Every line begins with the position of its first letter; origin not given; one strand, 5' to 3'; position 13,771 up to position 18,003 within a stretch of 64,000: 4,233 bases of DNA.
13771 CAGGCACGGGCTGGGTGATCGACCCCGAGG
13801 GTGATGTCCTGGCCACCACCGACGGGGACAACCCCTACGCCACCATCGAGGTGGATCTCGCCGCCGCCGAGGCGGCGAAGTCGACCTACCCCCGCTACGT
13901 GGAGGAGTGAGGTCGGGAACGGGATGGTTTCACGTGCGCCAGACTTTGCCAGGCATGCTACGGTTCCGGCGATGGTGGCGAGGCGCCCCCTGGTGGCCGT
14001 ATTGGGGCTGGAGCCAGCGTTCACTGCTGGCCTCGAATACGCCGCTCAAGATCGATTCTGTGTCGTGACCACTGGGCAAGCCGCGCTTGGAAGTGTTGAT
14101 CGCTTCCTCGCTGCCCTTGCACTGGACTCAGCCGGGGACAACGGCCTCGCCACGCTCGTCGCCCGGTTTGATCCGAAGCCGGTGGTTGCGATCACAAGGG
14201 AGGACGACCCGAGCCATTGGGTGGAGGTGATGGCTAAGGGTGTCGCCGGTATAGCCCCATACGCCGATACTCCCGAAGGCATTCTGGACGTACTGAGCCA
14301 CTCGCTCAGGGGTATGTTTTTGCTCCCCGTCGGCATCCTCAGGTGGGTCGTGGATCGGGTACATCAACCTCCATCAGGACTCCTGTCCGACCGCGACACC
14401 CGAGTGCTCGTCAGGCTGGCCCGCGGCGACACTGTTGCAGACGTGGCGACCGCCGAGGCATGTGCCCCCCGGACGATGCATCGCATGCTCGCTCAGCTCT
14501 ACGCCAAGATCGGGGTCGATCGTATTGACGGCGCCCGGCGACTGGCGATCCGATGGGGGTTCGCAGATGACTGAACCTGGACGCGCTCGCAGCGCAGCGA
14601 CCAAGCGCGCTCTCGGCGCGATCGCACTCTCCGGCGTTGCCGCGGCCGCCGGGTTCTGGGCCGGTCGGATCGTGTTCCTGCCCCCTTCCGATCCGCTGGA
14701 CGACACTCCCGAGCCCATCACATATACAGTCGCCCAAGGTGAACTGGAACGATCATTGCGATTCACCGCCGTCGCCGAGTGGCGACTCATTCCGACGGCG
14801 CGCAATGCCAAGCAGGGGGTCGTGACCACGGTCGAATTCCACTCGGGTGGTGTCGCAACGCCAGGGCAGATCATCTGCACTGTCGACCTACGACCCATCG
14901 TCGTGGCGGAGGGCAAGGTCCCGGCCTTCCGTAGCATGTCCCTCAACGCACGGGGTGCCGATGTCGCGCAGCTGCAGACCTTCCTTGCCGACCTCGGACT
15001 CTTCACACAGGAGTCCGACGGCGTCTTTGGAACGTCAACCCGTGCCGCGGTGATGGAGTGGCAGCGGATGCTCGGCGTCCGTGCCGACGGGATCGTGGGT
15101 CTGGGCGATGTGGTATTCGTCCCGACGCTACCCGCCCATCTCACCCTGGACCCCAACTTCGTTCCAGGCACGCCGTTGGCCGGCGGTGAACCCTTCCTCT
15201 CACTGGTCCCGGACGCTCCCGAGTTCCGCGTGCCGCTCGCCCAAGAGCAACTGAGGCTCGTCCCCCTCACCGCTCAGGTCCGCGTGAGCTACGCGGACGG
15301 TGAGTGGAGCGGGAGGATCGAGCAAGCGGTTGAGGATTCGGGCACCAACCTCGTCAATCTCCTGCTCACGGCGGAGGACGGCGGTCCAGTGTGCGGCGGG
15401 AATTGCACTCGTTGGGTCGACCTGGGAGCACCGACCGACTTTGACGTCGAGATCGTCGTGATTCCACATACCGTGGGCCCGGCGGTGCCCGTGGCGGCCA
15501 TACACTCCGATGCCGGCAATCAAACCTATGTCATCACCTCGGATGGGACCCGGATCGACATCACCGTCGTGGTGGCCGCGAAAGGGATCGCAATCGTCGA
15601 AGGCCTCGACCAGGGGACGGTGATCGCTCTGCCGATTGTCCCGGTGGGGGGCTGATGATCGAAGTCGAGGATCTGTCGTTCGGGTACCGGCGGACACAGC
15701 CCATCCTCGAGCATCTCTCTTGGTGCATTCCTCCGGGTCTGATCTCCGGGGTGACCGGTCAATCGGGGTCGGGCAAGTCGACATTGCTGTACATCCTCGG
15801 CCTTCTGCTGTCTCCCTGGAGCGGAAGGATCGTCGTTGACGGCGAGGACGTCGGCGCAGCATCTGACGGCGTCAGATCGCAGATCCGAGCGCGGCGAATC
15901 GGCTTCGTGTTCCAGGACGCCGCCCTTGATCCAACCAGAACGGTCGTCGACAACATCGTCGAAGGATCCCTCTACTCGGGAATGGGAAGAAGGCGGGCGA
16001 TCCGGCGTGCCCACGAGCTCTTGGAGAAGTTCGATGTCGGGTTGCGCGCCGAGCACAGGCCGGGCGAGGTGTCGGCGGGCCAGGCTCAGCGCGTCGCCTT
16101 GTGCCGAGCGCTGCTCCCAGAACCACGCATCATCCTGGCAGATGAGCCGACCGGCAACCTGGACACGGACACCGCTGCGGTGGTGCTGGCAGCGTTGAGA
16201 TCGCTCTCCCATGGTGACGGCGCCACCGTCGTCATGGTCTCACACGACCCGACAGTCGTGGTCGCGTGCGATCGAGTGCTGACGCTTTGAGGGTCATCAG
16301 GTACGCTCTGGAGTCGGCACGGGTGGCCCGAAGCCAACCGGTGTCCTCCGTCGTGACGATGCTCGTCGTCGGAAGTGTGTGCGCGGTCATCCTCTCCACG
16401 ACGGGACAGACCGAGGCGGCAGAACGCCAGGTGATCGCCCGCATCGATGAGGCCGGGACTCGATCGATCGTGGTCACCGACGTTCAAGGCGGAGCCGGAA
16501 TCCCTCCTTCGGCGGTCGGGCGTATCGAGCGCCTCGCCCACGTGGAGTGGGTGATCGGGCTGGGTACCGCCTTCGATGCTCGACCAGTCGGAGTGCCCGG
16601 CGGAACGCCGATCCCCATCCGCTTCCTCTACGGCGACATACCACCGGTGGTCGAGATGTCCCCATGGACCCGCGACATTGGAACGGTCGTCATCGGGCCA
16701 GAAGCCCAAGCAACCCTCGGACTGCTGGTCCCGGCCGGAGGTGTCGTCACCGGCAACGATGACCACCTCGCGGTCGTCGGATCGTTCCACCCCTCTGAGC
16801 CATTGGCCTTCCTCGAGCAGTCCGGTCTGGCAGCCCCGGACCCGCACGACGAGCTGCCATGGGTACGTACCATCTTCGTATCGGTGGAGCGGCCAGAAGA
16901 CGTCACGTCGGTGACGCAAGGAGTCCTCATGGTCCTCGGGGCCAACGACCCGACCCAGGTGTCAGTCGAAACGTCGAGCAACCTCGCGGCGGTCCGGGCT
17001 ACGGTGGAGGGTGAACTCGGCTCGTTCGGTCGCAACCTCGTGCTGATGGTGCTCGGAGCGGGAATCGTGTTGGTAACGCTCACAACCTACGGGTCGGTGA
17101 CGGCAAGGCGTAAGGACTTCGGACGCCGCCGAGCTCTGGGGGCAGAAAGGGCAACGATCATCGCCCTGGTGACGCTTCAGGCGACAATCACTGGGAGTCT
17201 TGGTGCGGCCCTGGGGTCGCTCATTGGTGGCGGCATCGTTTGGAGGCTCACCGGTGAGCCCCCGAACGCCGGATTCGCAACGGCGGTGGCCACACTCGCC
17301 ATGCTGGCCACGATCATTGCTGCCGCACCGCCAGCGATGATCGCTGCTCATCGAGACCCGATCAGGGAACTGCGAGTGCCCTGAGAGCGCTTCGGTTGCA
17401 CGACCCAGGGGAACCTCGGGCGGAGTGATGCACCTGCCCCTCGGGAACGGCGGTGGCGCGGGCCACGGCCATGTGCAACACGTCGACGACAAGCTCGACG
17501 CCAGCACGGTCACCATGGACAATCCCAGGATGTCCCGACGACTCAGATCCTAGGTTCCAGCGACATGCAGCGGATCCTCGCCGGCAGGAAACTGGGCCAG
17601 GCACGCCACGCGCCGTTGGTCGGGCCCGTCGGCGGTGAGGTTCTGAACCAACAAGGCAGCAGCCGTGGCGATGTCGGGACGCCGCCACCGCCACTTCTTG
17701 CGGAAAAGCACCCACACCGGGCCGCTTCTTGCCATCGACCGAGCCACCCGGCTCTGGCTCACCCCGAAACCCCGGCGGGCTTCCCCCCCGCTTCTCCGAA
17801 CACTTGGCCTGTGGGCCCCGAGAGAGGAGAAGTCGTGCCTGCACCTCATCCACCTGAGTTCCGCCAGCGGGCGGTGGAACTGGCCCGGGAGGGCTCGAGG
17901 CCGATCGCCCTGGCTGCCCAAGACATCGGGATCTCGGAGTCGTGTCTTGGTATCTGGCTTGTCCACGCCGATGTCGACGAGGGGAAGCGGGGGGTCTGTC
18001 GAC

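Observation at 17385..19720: Lower-GC island: degraded IS3 element plus lipoprotein and small Cys-bridged secreted protein (possible bacteriocin/immunity or antigen pair)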

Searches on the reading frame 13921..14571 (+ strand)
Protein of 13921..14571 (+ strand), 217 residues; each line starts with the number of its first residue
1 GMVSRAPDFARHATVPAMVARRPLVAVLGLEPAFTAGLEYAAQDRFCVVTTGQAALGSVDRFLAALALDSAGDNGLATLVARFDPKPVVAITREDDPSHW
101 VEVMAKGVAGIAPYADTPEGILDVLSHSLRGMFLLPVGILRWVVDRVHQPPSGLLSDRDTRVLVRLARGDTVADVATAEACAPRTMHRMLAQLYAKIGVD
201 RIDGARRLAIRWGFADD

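Call 50: search_protein_families(library=pfam, proteins=[window:13921-14571:+], max_evalue=1)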
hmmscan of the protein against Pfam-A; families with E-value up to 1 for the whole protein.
window:13921-14571:+ (217 aa): 2 families
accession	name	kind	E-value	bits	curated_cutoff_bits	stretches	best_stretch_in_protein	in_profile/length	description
PF00196.25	GerE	-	0.00039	20.4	23.5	1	155-201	3-49/57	Bacterial regulatory proteins, luxR family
PF05120.17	GvpG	-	0.061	13.9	30.6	0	132-149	4-21/67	Gas vesicle protein G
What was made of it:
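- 13924..14574 (+): LuxR-type (GerE HTH) regulator of the module, 216 aa, with an atypical receiver-like N-terminus. Pfam GerE E=3.9e-4, below the gathering score (call 50).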

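Call 90: search_protein_families(library=padloc, proteins=[window:13921-14571:+], max_evalue=0.1)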
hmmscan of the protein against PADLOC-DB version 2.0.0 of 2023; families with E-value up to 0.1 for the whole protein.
window:13921-14571:+ (217 aa): 0 families

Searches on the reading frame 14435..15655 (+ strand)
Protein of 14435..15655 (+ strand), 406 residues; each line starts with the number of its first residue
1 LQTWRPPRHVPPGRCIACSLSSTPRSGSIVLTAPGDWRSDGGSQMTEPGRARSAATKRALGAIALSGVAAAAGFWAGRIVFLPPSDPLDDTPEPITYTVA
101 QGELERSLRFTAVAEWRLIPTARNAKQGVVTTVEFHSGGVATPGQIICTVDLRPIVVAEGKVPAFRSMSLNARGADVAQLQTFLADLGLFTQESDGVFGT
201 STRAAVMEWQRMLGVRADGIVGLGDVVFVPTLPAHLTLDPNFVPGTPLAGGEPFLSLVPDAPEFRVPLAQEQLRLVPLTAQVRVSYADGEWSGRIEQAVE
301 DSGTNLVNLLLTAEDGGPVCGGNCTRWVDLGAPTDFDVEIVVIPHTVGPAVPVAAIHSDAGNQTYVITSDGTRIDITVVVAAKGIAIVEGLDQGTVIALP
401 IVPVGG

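Call 4: search_protein_families(library=pfam, proteins=[window:14435-15655:+], max_evalue=0.1)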
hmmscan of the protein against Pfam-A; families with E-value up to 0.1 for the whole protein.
window:14435-15655:+ (406 aa): 1 family
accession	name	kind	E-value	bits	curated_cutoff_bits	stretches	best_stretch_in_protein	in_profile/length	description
PF01471.23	PG_binding_1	-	1.5e-13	51.1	23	1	173-222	1-50/57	Putative peptidoglycan binding domain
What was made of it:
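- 14567..15655 (+): Membrane-anchored adaptor-like protein with a PG_binding_1 domain. Pfam PG_binding_1 1.5e-13 (call 4).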

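Call 5: search_protein_families(library=ncbifam, proteins=[window:14435-15655:+], max_evalue=1)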
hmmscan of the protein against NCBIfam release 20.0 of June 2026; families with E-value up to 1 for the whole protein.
window:14435-15655:+ (406 aa): 8 families
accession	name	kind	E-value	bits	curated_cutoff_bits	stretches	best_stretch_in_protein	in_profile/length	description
TIGR02869.1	spore_SleB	equivalog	1.5e-08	34.8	236.5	1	170-222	9-61/201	spore cortex-lytic enzyme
NF052335.1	PdgHdaseHSB129560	equivalog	0.0026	17.2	500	1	175-222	207-254/330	peptidoglycan hydrolase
TIGR03979.1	His_Ser_Rich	equivalog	0.0081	16.1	121.65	1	173-219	130-176/190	His-Xaa-Ser repeat protein HxsA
NF004786.0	PRK06132.1-3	equivalog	0.009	14.8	329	1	172-215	218-261/418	hypothetical protein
NF052377.1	lmo1851_S41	exception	0.027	13.2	725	1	167-221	383-437/468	lmo1851 family serine protease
NF007180.0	PRK09612.1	equivalog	0.038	13.6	265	1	335-404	38-102/238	50S ribosomal protein L2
NF052336.1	PdgHdaseHSB100310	equivalog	0.039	13.3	500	1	177-222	194-239/316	peptidoglycan hydrolase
TIGR01730.1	RND_mfp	subfamily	0.04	12.9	94.9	0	97-155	4-62/322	efflux RND transporter periplasmic adaptor subunit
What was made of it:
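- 14567..15655 (+): Weak TIGR01730 RND_mfp match, E=0.04 (call 5).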

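Call 66: search_solved_structures(query=window:14567-15652:+, max_evalue=1)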
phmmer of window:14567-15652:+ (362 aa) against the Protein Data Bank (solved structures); distinct sequences matched with E-value up to 1: 12.
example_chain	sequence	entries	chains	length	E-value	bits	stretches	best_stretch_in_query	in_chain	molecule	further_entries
4lpq_A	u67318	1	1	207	4.7e-05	26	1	123-179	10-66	ErfK/YbiS/YcfS/YnhG family protein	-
6tci_A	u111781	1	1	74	5.9e-05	25.7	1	126-179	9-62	Spore cortex-lytic enzyme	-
5nm7_G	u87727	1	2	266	0.00019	24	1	121-178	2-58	Peptidoglycan-binding domain 1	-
4fet_B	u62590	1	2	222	0.00051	22.6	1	127-179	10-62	Spore cortex-lytic enzyme prepeptide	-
3bkh_A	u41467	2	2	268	0.0039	19.7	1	127-180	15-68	lytic transglycosylase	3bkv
9xps_S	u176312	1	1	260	0.0046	19.5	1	128-180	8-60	Endolysin gp144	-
7rum_A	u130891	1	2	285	0.02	17.3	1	124-178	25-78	Endolysin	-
1lbu_A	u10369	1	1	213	0.029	16.9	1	125-179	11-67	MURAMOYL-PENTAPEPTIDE CARBOXYPEPTIDASE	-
7qvd_A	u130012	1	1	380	0.13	14.7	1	134-178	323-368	Lytic murein transglycosylase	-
5tv7_A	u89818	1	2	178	0.14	14.5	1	129-179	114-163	Putative peptidoglycan-binding/hydrolysing protein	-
9emm_E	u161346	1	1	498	0.21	14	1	133-176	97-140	Putative OxPP cycle protein OpcA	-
4xxt_A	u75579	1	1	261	0.37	13.2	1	119-179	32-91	Fusion of predicted Zn-dependent amidase/peptidase (Cell wall hydrolase/DD-carboxypeptidas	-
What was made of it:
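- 14567..15655 (+): PDB hits cover only the PG-binding region (call 66).
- On MacB-type (type VII) ABC transporter: The clear domain is PG_binding_1 (calls 4, 66).
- Closest known: MacAB-like tripartite ABC pumps of Gram-positives. Different: The adaptor is recognisable mainly through an inserted PG_binding_1 domain (calls 4, 66).
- The adaptor carries a peptidoglycan-binding domain (calls 4, 66).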

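Call 90: search_protein_families(library=padloc, proteins=[window:14567-15655:+], max_evalue=0.1)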
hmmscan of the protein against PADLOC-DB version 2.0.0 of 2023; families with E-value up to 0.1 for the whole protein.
window:14567-15655:+ (362 aa): 0 families

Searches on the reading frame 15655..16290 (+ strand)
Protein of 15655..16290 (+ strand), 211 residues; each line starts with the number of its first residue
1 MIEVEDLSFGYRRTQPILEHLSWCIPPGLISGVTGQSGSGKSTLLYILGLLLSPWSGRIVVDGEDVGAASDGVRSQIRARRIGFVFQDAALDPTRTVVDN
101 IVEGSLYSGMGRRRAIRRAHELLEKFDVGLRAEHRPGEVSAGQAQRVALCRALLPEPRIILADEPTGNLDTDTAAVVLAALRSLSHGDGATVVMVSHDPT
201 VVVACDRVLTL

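Call 4: search_protein_families(library=pfam, proteins=[window:15655-16290:+], max_evalue=0.1)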
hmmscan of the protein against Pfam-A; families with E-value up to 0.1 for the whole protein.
window:15655-16290:+ (211 aa): 7 families
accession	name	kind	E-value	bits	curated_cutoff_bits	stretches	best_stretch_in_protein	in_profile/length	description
PF00005.33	ABC_tran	-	6.3e-29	101.8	25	1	18-166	1-136/137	ABC transporter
PF13304.12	AAA_21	-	2.8e-07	31.3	27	1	31-57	2-26/304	AAA domain, putative AbiEii toxin, Type IV TA system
PF13481.12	AAA_25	-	0.0004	20.5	27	1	24-57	29-65/195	AAA domain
PF13555.12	AAA_29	-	0.00087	19.4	27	1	33-53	27-47/61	P-loop containing region of AAA domain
PF13401.12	AAA_22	-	0.013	16.2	27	1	33-194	10-120/130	AAA domain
PF00437.27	T2SSE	-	0.07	12.2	24.9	1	33-56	147-170/370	Type II/IV secretion system protein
PF03308.22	MeaB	-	0.093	12.2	23.1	0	16-58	21-63/273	Methylmalonyl Co-A mutase-associated GTPase MeaB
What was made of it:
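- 15655..16290 (+): ABC ATPase of LolD/MacB type. Pfam ABC_tran 6e-29 (call 4).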

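Call 67: search_solved_structures(query=window:15655-16287:+, max_evalue=1e-30)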
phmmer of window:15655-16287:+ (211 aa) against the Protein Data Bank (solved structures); distinct sequences matched with E-value up to 1e-30: 76 (the best 60 are shown).
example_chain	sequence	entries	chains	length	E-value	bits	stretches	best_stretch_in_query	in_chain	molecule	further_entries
8j5q_D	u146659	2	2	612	8.2e-50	172.4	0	24-202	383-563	Uncharacterized ABC transporter ATP-binding protein Rv1281c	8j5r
8j5s_D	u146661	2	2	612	6.5e-49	169.4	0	24-202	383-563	Uncharacterized ABC transporter ATP-binding protein Rv1281c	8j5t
8wd9_D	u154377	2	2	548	5.8e-44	153.2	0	17-203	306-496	Probable dipeptide-transport ATP-binding protein ABC transporter DppD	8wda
8wdb_D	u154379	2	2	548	3.7e-43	150.6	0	17-203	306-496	Probable dipeptide-transport ATP-binding protein ABC transporter DppD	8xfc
8s7v_K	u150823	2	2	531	3.1e-41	144.4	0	29-208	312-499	Glycine betaine/carnitine/choline transport ATP-binding protein OpuCA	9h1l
7zk9_A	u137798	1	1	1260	6.4e-41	143.3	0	5-203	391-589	ATP-dependent translocase ABCB1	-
7zk8_A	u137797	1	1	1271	6.6e-41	143.3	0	5-203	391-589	ATP-dependent translocase ABCB1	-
7zka_A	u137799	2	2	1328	7.5e-41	143.1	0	5-203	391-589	ATP-dependent translocase ABCB1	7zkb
7zk4_A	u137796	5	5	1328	7.6e-41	143.1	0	5-203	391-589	ATP-dependent translocase ABCB1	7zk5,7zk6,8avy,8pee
7dv5_U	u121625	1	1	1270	7.6e-41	143.1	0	3-209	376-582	Bile salt export pump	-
9n1y_A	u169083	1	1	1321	8.5e-41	142.9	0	3-209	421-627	Bile salt export pump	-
36cg_U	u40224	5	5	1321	8.6e-41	142.9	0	3-209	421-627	Bile salt export pump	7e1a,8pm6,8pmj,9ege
8pmd_A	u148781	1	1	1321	2.3e-40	141.5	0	3-209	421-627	Bile salt export pump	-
6fn1_A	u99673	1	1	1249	9.5e-40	139.5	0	5-203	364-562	Human-mouse chimeric ABCB1 (ABCBHM)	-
6fn4_A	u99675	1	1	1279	1e-39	139.4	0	5-203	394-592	Apo form of Human-mouse chimeric ABCB1 (ABCB1HM) in complex with Antigen binding fragment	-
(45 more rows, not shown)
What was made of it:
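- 15655..16290 (+): PDB LolD and MacB nucleotide-binding domains match at about 1e-36 (call 67).
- On MacB-type (type VII) ABC transporter: The ATPase matches LolD and MacB NBDs at about 1e-36 (call 67).
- Closest known: MacAB-like tripartite ABC pumps of Gram-positives. Same: The ATPase is LolD/MacB-like (call 67).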

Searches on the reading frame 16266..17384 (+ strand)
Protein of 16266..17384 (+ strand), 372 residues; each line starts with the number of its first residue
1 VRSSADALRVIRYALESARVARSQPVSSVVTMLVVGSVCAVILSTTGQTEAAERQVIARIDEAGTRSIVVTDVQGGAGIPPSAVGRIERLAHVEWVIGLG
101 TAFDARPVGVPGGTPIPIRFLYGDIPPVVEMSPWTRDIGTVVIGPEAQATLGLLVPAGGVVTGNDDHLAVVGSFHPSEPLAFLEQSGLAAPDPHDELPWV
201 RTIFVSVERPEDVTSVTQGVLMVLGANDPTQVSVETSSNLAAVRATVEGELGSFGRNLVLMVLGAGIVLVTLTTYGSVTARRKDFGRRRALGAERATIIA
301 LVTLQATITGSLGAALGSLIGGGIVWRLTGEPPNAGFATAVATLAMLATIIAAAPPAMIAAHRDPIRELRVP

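Call 4: search_protein_families(library=pfam, proteins=[window:16266-17384:+], max_evalue=0.1)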
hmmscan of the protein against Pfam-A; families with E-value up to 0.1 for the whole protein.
window:16266-17384:+ (372 aa): 1 family
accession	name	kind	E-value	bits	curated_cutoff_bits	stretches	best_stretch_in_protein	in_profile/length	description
PF02687.27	FtsX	-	6.1e-11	42.9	25.5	1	259-353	4-108/120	FtsX-like permease C-terminal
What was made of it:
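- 16266..17384 (+): FtsX-family (MacB-type, type VII) permease. Pfam FtsX 6e-11 (call 4).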

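Call 5: search_protein_families(library=ncbifam, proteins=[window:16266-17384:+], max_evalue=1)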
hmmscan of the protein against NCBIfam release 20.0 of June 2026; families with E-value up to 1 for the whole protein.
window:16266-17384:+ (372 aa): 2 families
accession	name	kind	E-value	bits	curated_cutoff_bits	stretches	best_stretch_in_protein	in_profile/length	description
TIGR03434.1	ADOP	subfamily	4.3e-07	28.4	622.3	1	258-370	680-801/803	ADOP family duplicated permease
NF038347.1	FtsX_Gpos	exception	0.0019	17.6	225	1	198-320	119-236/296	permease-like cell division protein FtsX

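Call 65: search_solved_structures(query=window:16266-17381:+, max_evalue=1)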
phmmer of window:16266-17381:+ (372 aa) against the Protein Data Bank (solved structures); distinct sequences matched with E-value up to 1: 6.
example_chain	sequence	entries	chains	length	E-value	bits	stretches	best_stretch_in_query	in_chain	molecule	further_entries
5gko_A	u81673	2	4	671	0.0011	21.7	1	258-353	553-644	Macrolide export ATP-binding/permease protein MacB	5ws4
5xu1_M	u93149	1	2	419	0.0024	20.6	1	258-370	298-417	ABC transporter permeae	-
5nik_J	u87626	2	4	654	0.034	16.8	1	260-367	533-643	Macrolide export ATP-binding/permease protein MacB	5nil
5lil_A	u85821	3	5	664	0.046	16.4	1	259-368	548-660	Macrolide export ATP-binding/permease protein MacB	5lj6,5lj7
9w2w_A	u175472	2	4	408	0.24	14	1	253-322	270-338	LolF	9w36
9o9x_C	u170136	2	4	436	0.5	13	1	262-333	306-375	ABC transporter permease YtrF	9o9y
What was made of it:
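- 16266..17384 (+): The nearest solved chains are MacB 5gko, S. pneumoniae Spr0695 5xu1_M, LolF and YtrF (call 65).
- On LanI / LanFEG-type immunity: The permease is FtsX/MacB-type (calls 4, 65).
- On MacB-type (type VII) ABC transporter: PDB MacB 5gko, Spr0695 5xu1_M, LolF and YtrF match the permease (call 65).
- Closest known: MacAB-like tripartite ABC pumps of Gram-positives. Same: The permease's nearest solved relatives are MacB and Spr0695 (call 65).
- The permease is MacB/Spr0695-like (call 65).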

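Call 90: search_protein_families(library=padloc, proteins=[window:16266-17384:+], max_evalue=0.1)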
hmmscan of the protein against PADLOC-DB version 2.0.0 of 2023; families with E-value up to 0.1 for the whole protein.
window:16266-17384:+ (372 aa): 1 family
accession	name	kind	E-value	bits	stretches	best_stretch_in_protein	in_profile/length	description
PDLC01991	CARF_m8--CARF_LolE_TM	-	0.0023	14.1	1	247-329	429-509/810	-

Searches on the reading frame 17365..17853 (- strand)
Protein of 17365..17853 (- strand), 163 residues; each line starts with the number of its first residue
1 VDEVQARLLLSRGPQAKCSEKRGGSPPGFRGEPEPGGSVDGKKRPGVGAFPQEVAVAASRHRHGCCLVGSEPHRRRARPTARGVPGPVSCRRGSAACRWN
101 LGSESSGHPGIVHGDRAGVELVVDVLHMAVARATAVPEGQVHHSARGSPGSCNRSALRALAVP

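Call 50: search_protein_families(library=pfam, proteins=[window:17365-17853:-], max_evalue=1)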
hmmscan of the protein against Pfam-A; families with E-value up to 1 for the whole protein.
window:17365-17853:- (163 aa): 0 families
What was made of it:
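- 17385..17834 (.): Unassigned 450-bp spacer between the FtsX stop and the IS3 remnant. No Pfam hit for any ORF here (call 50).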
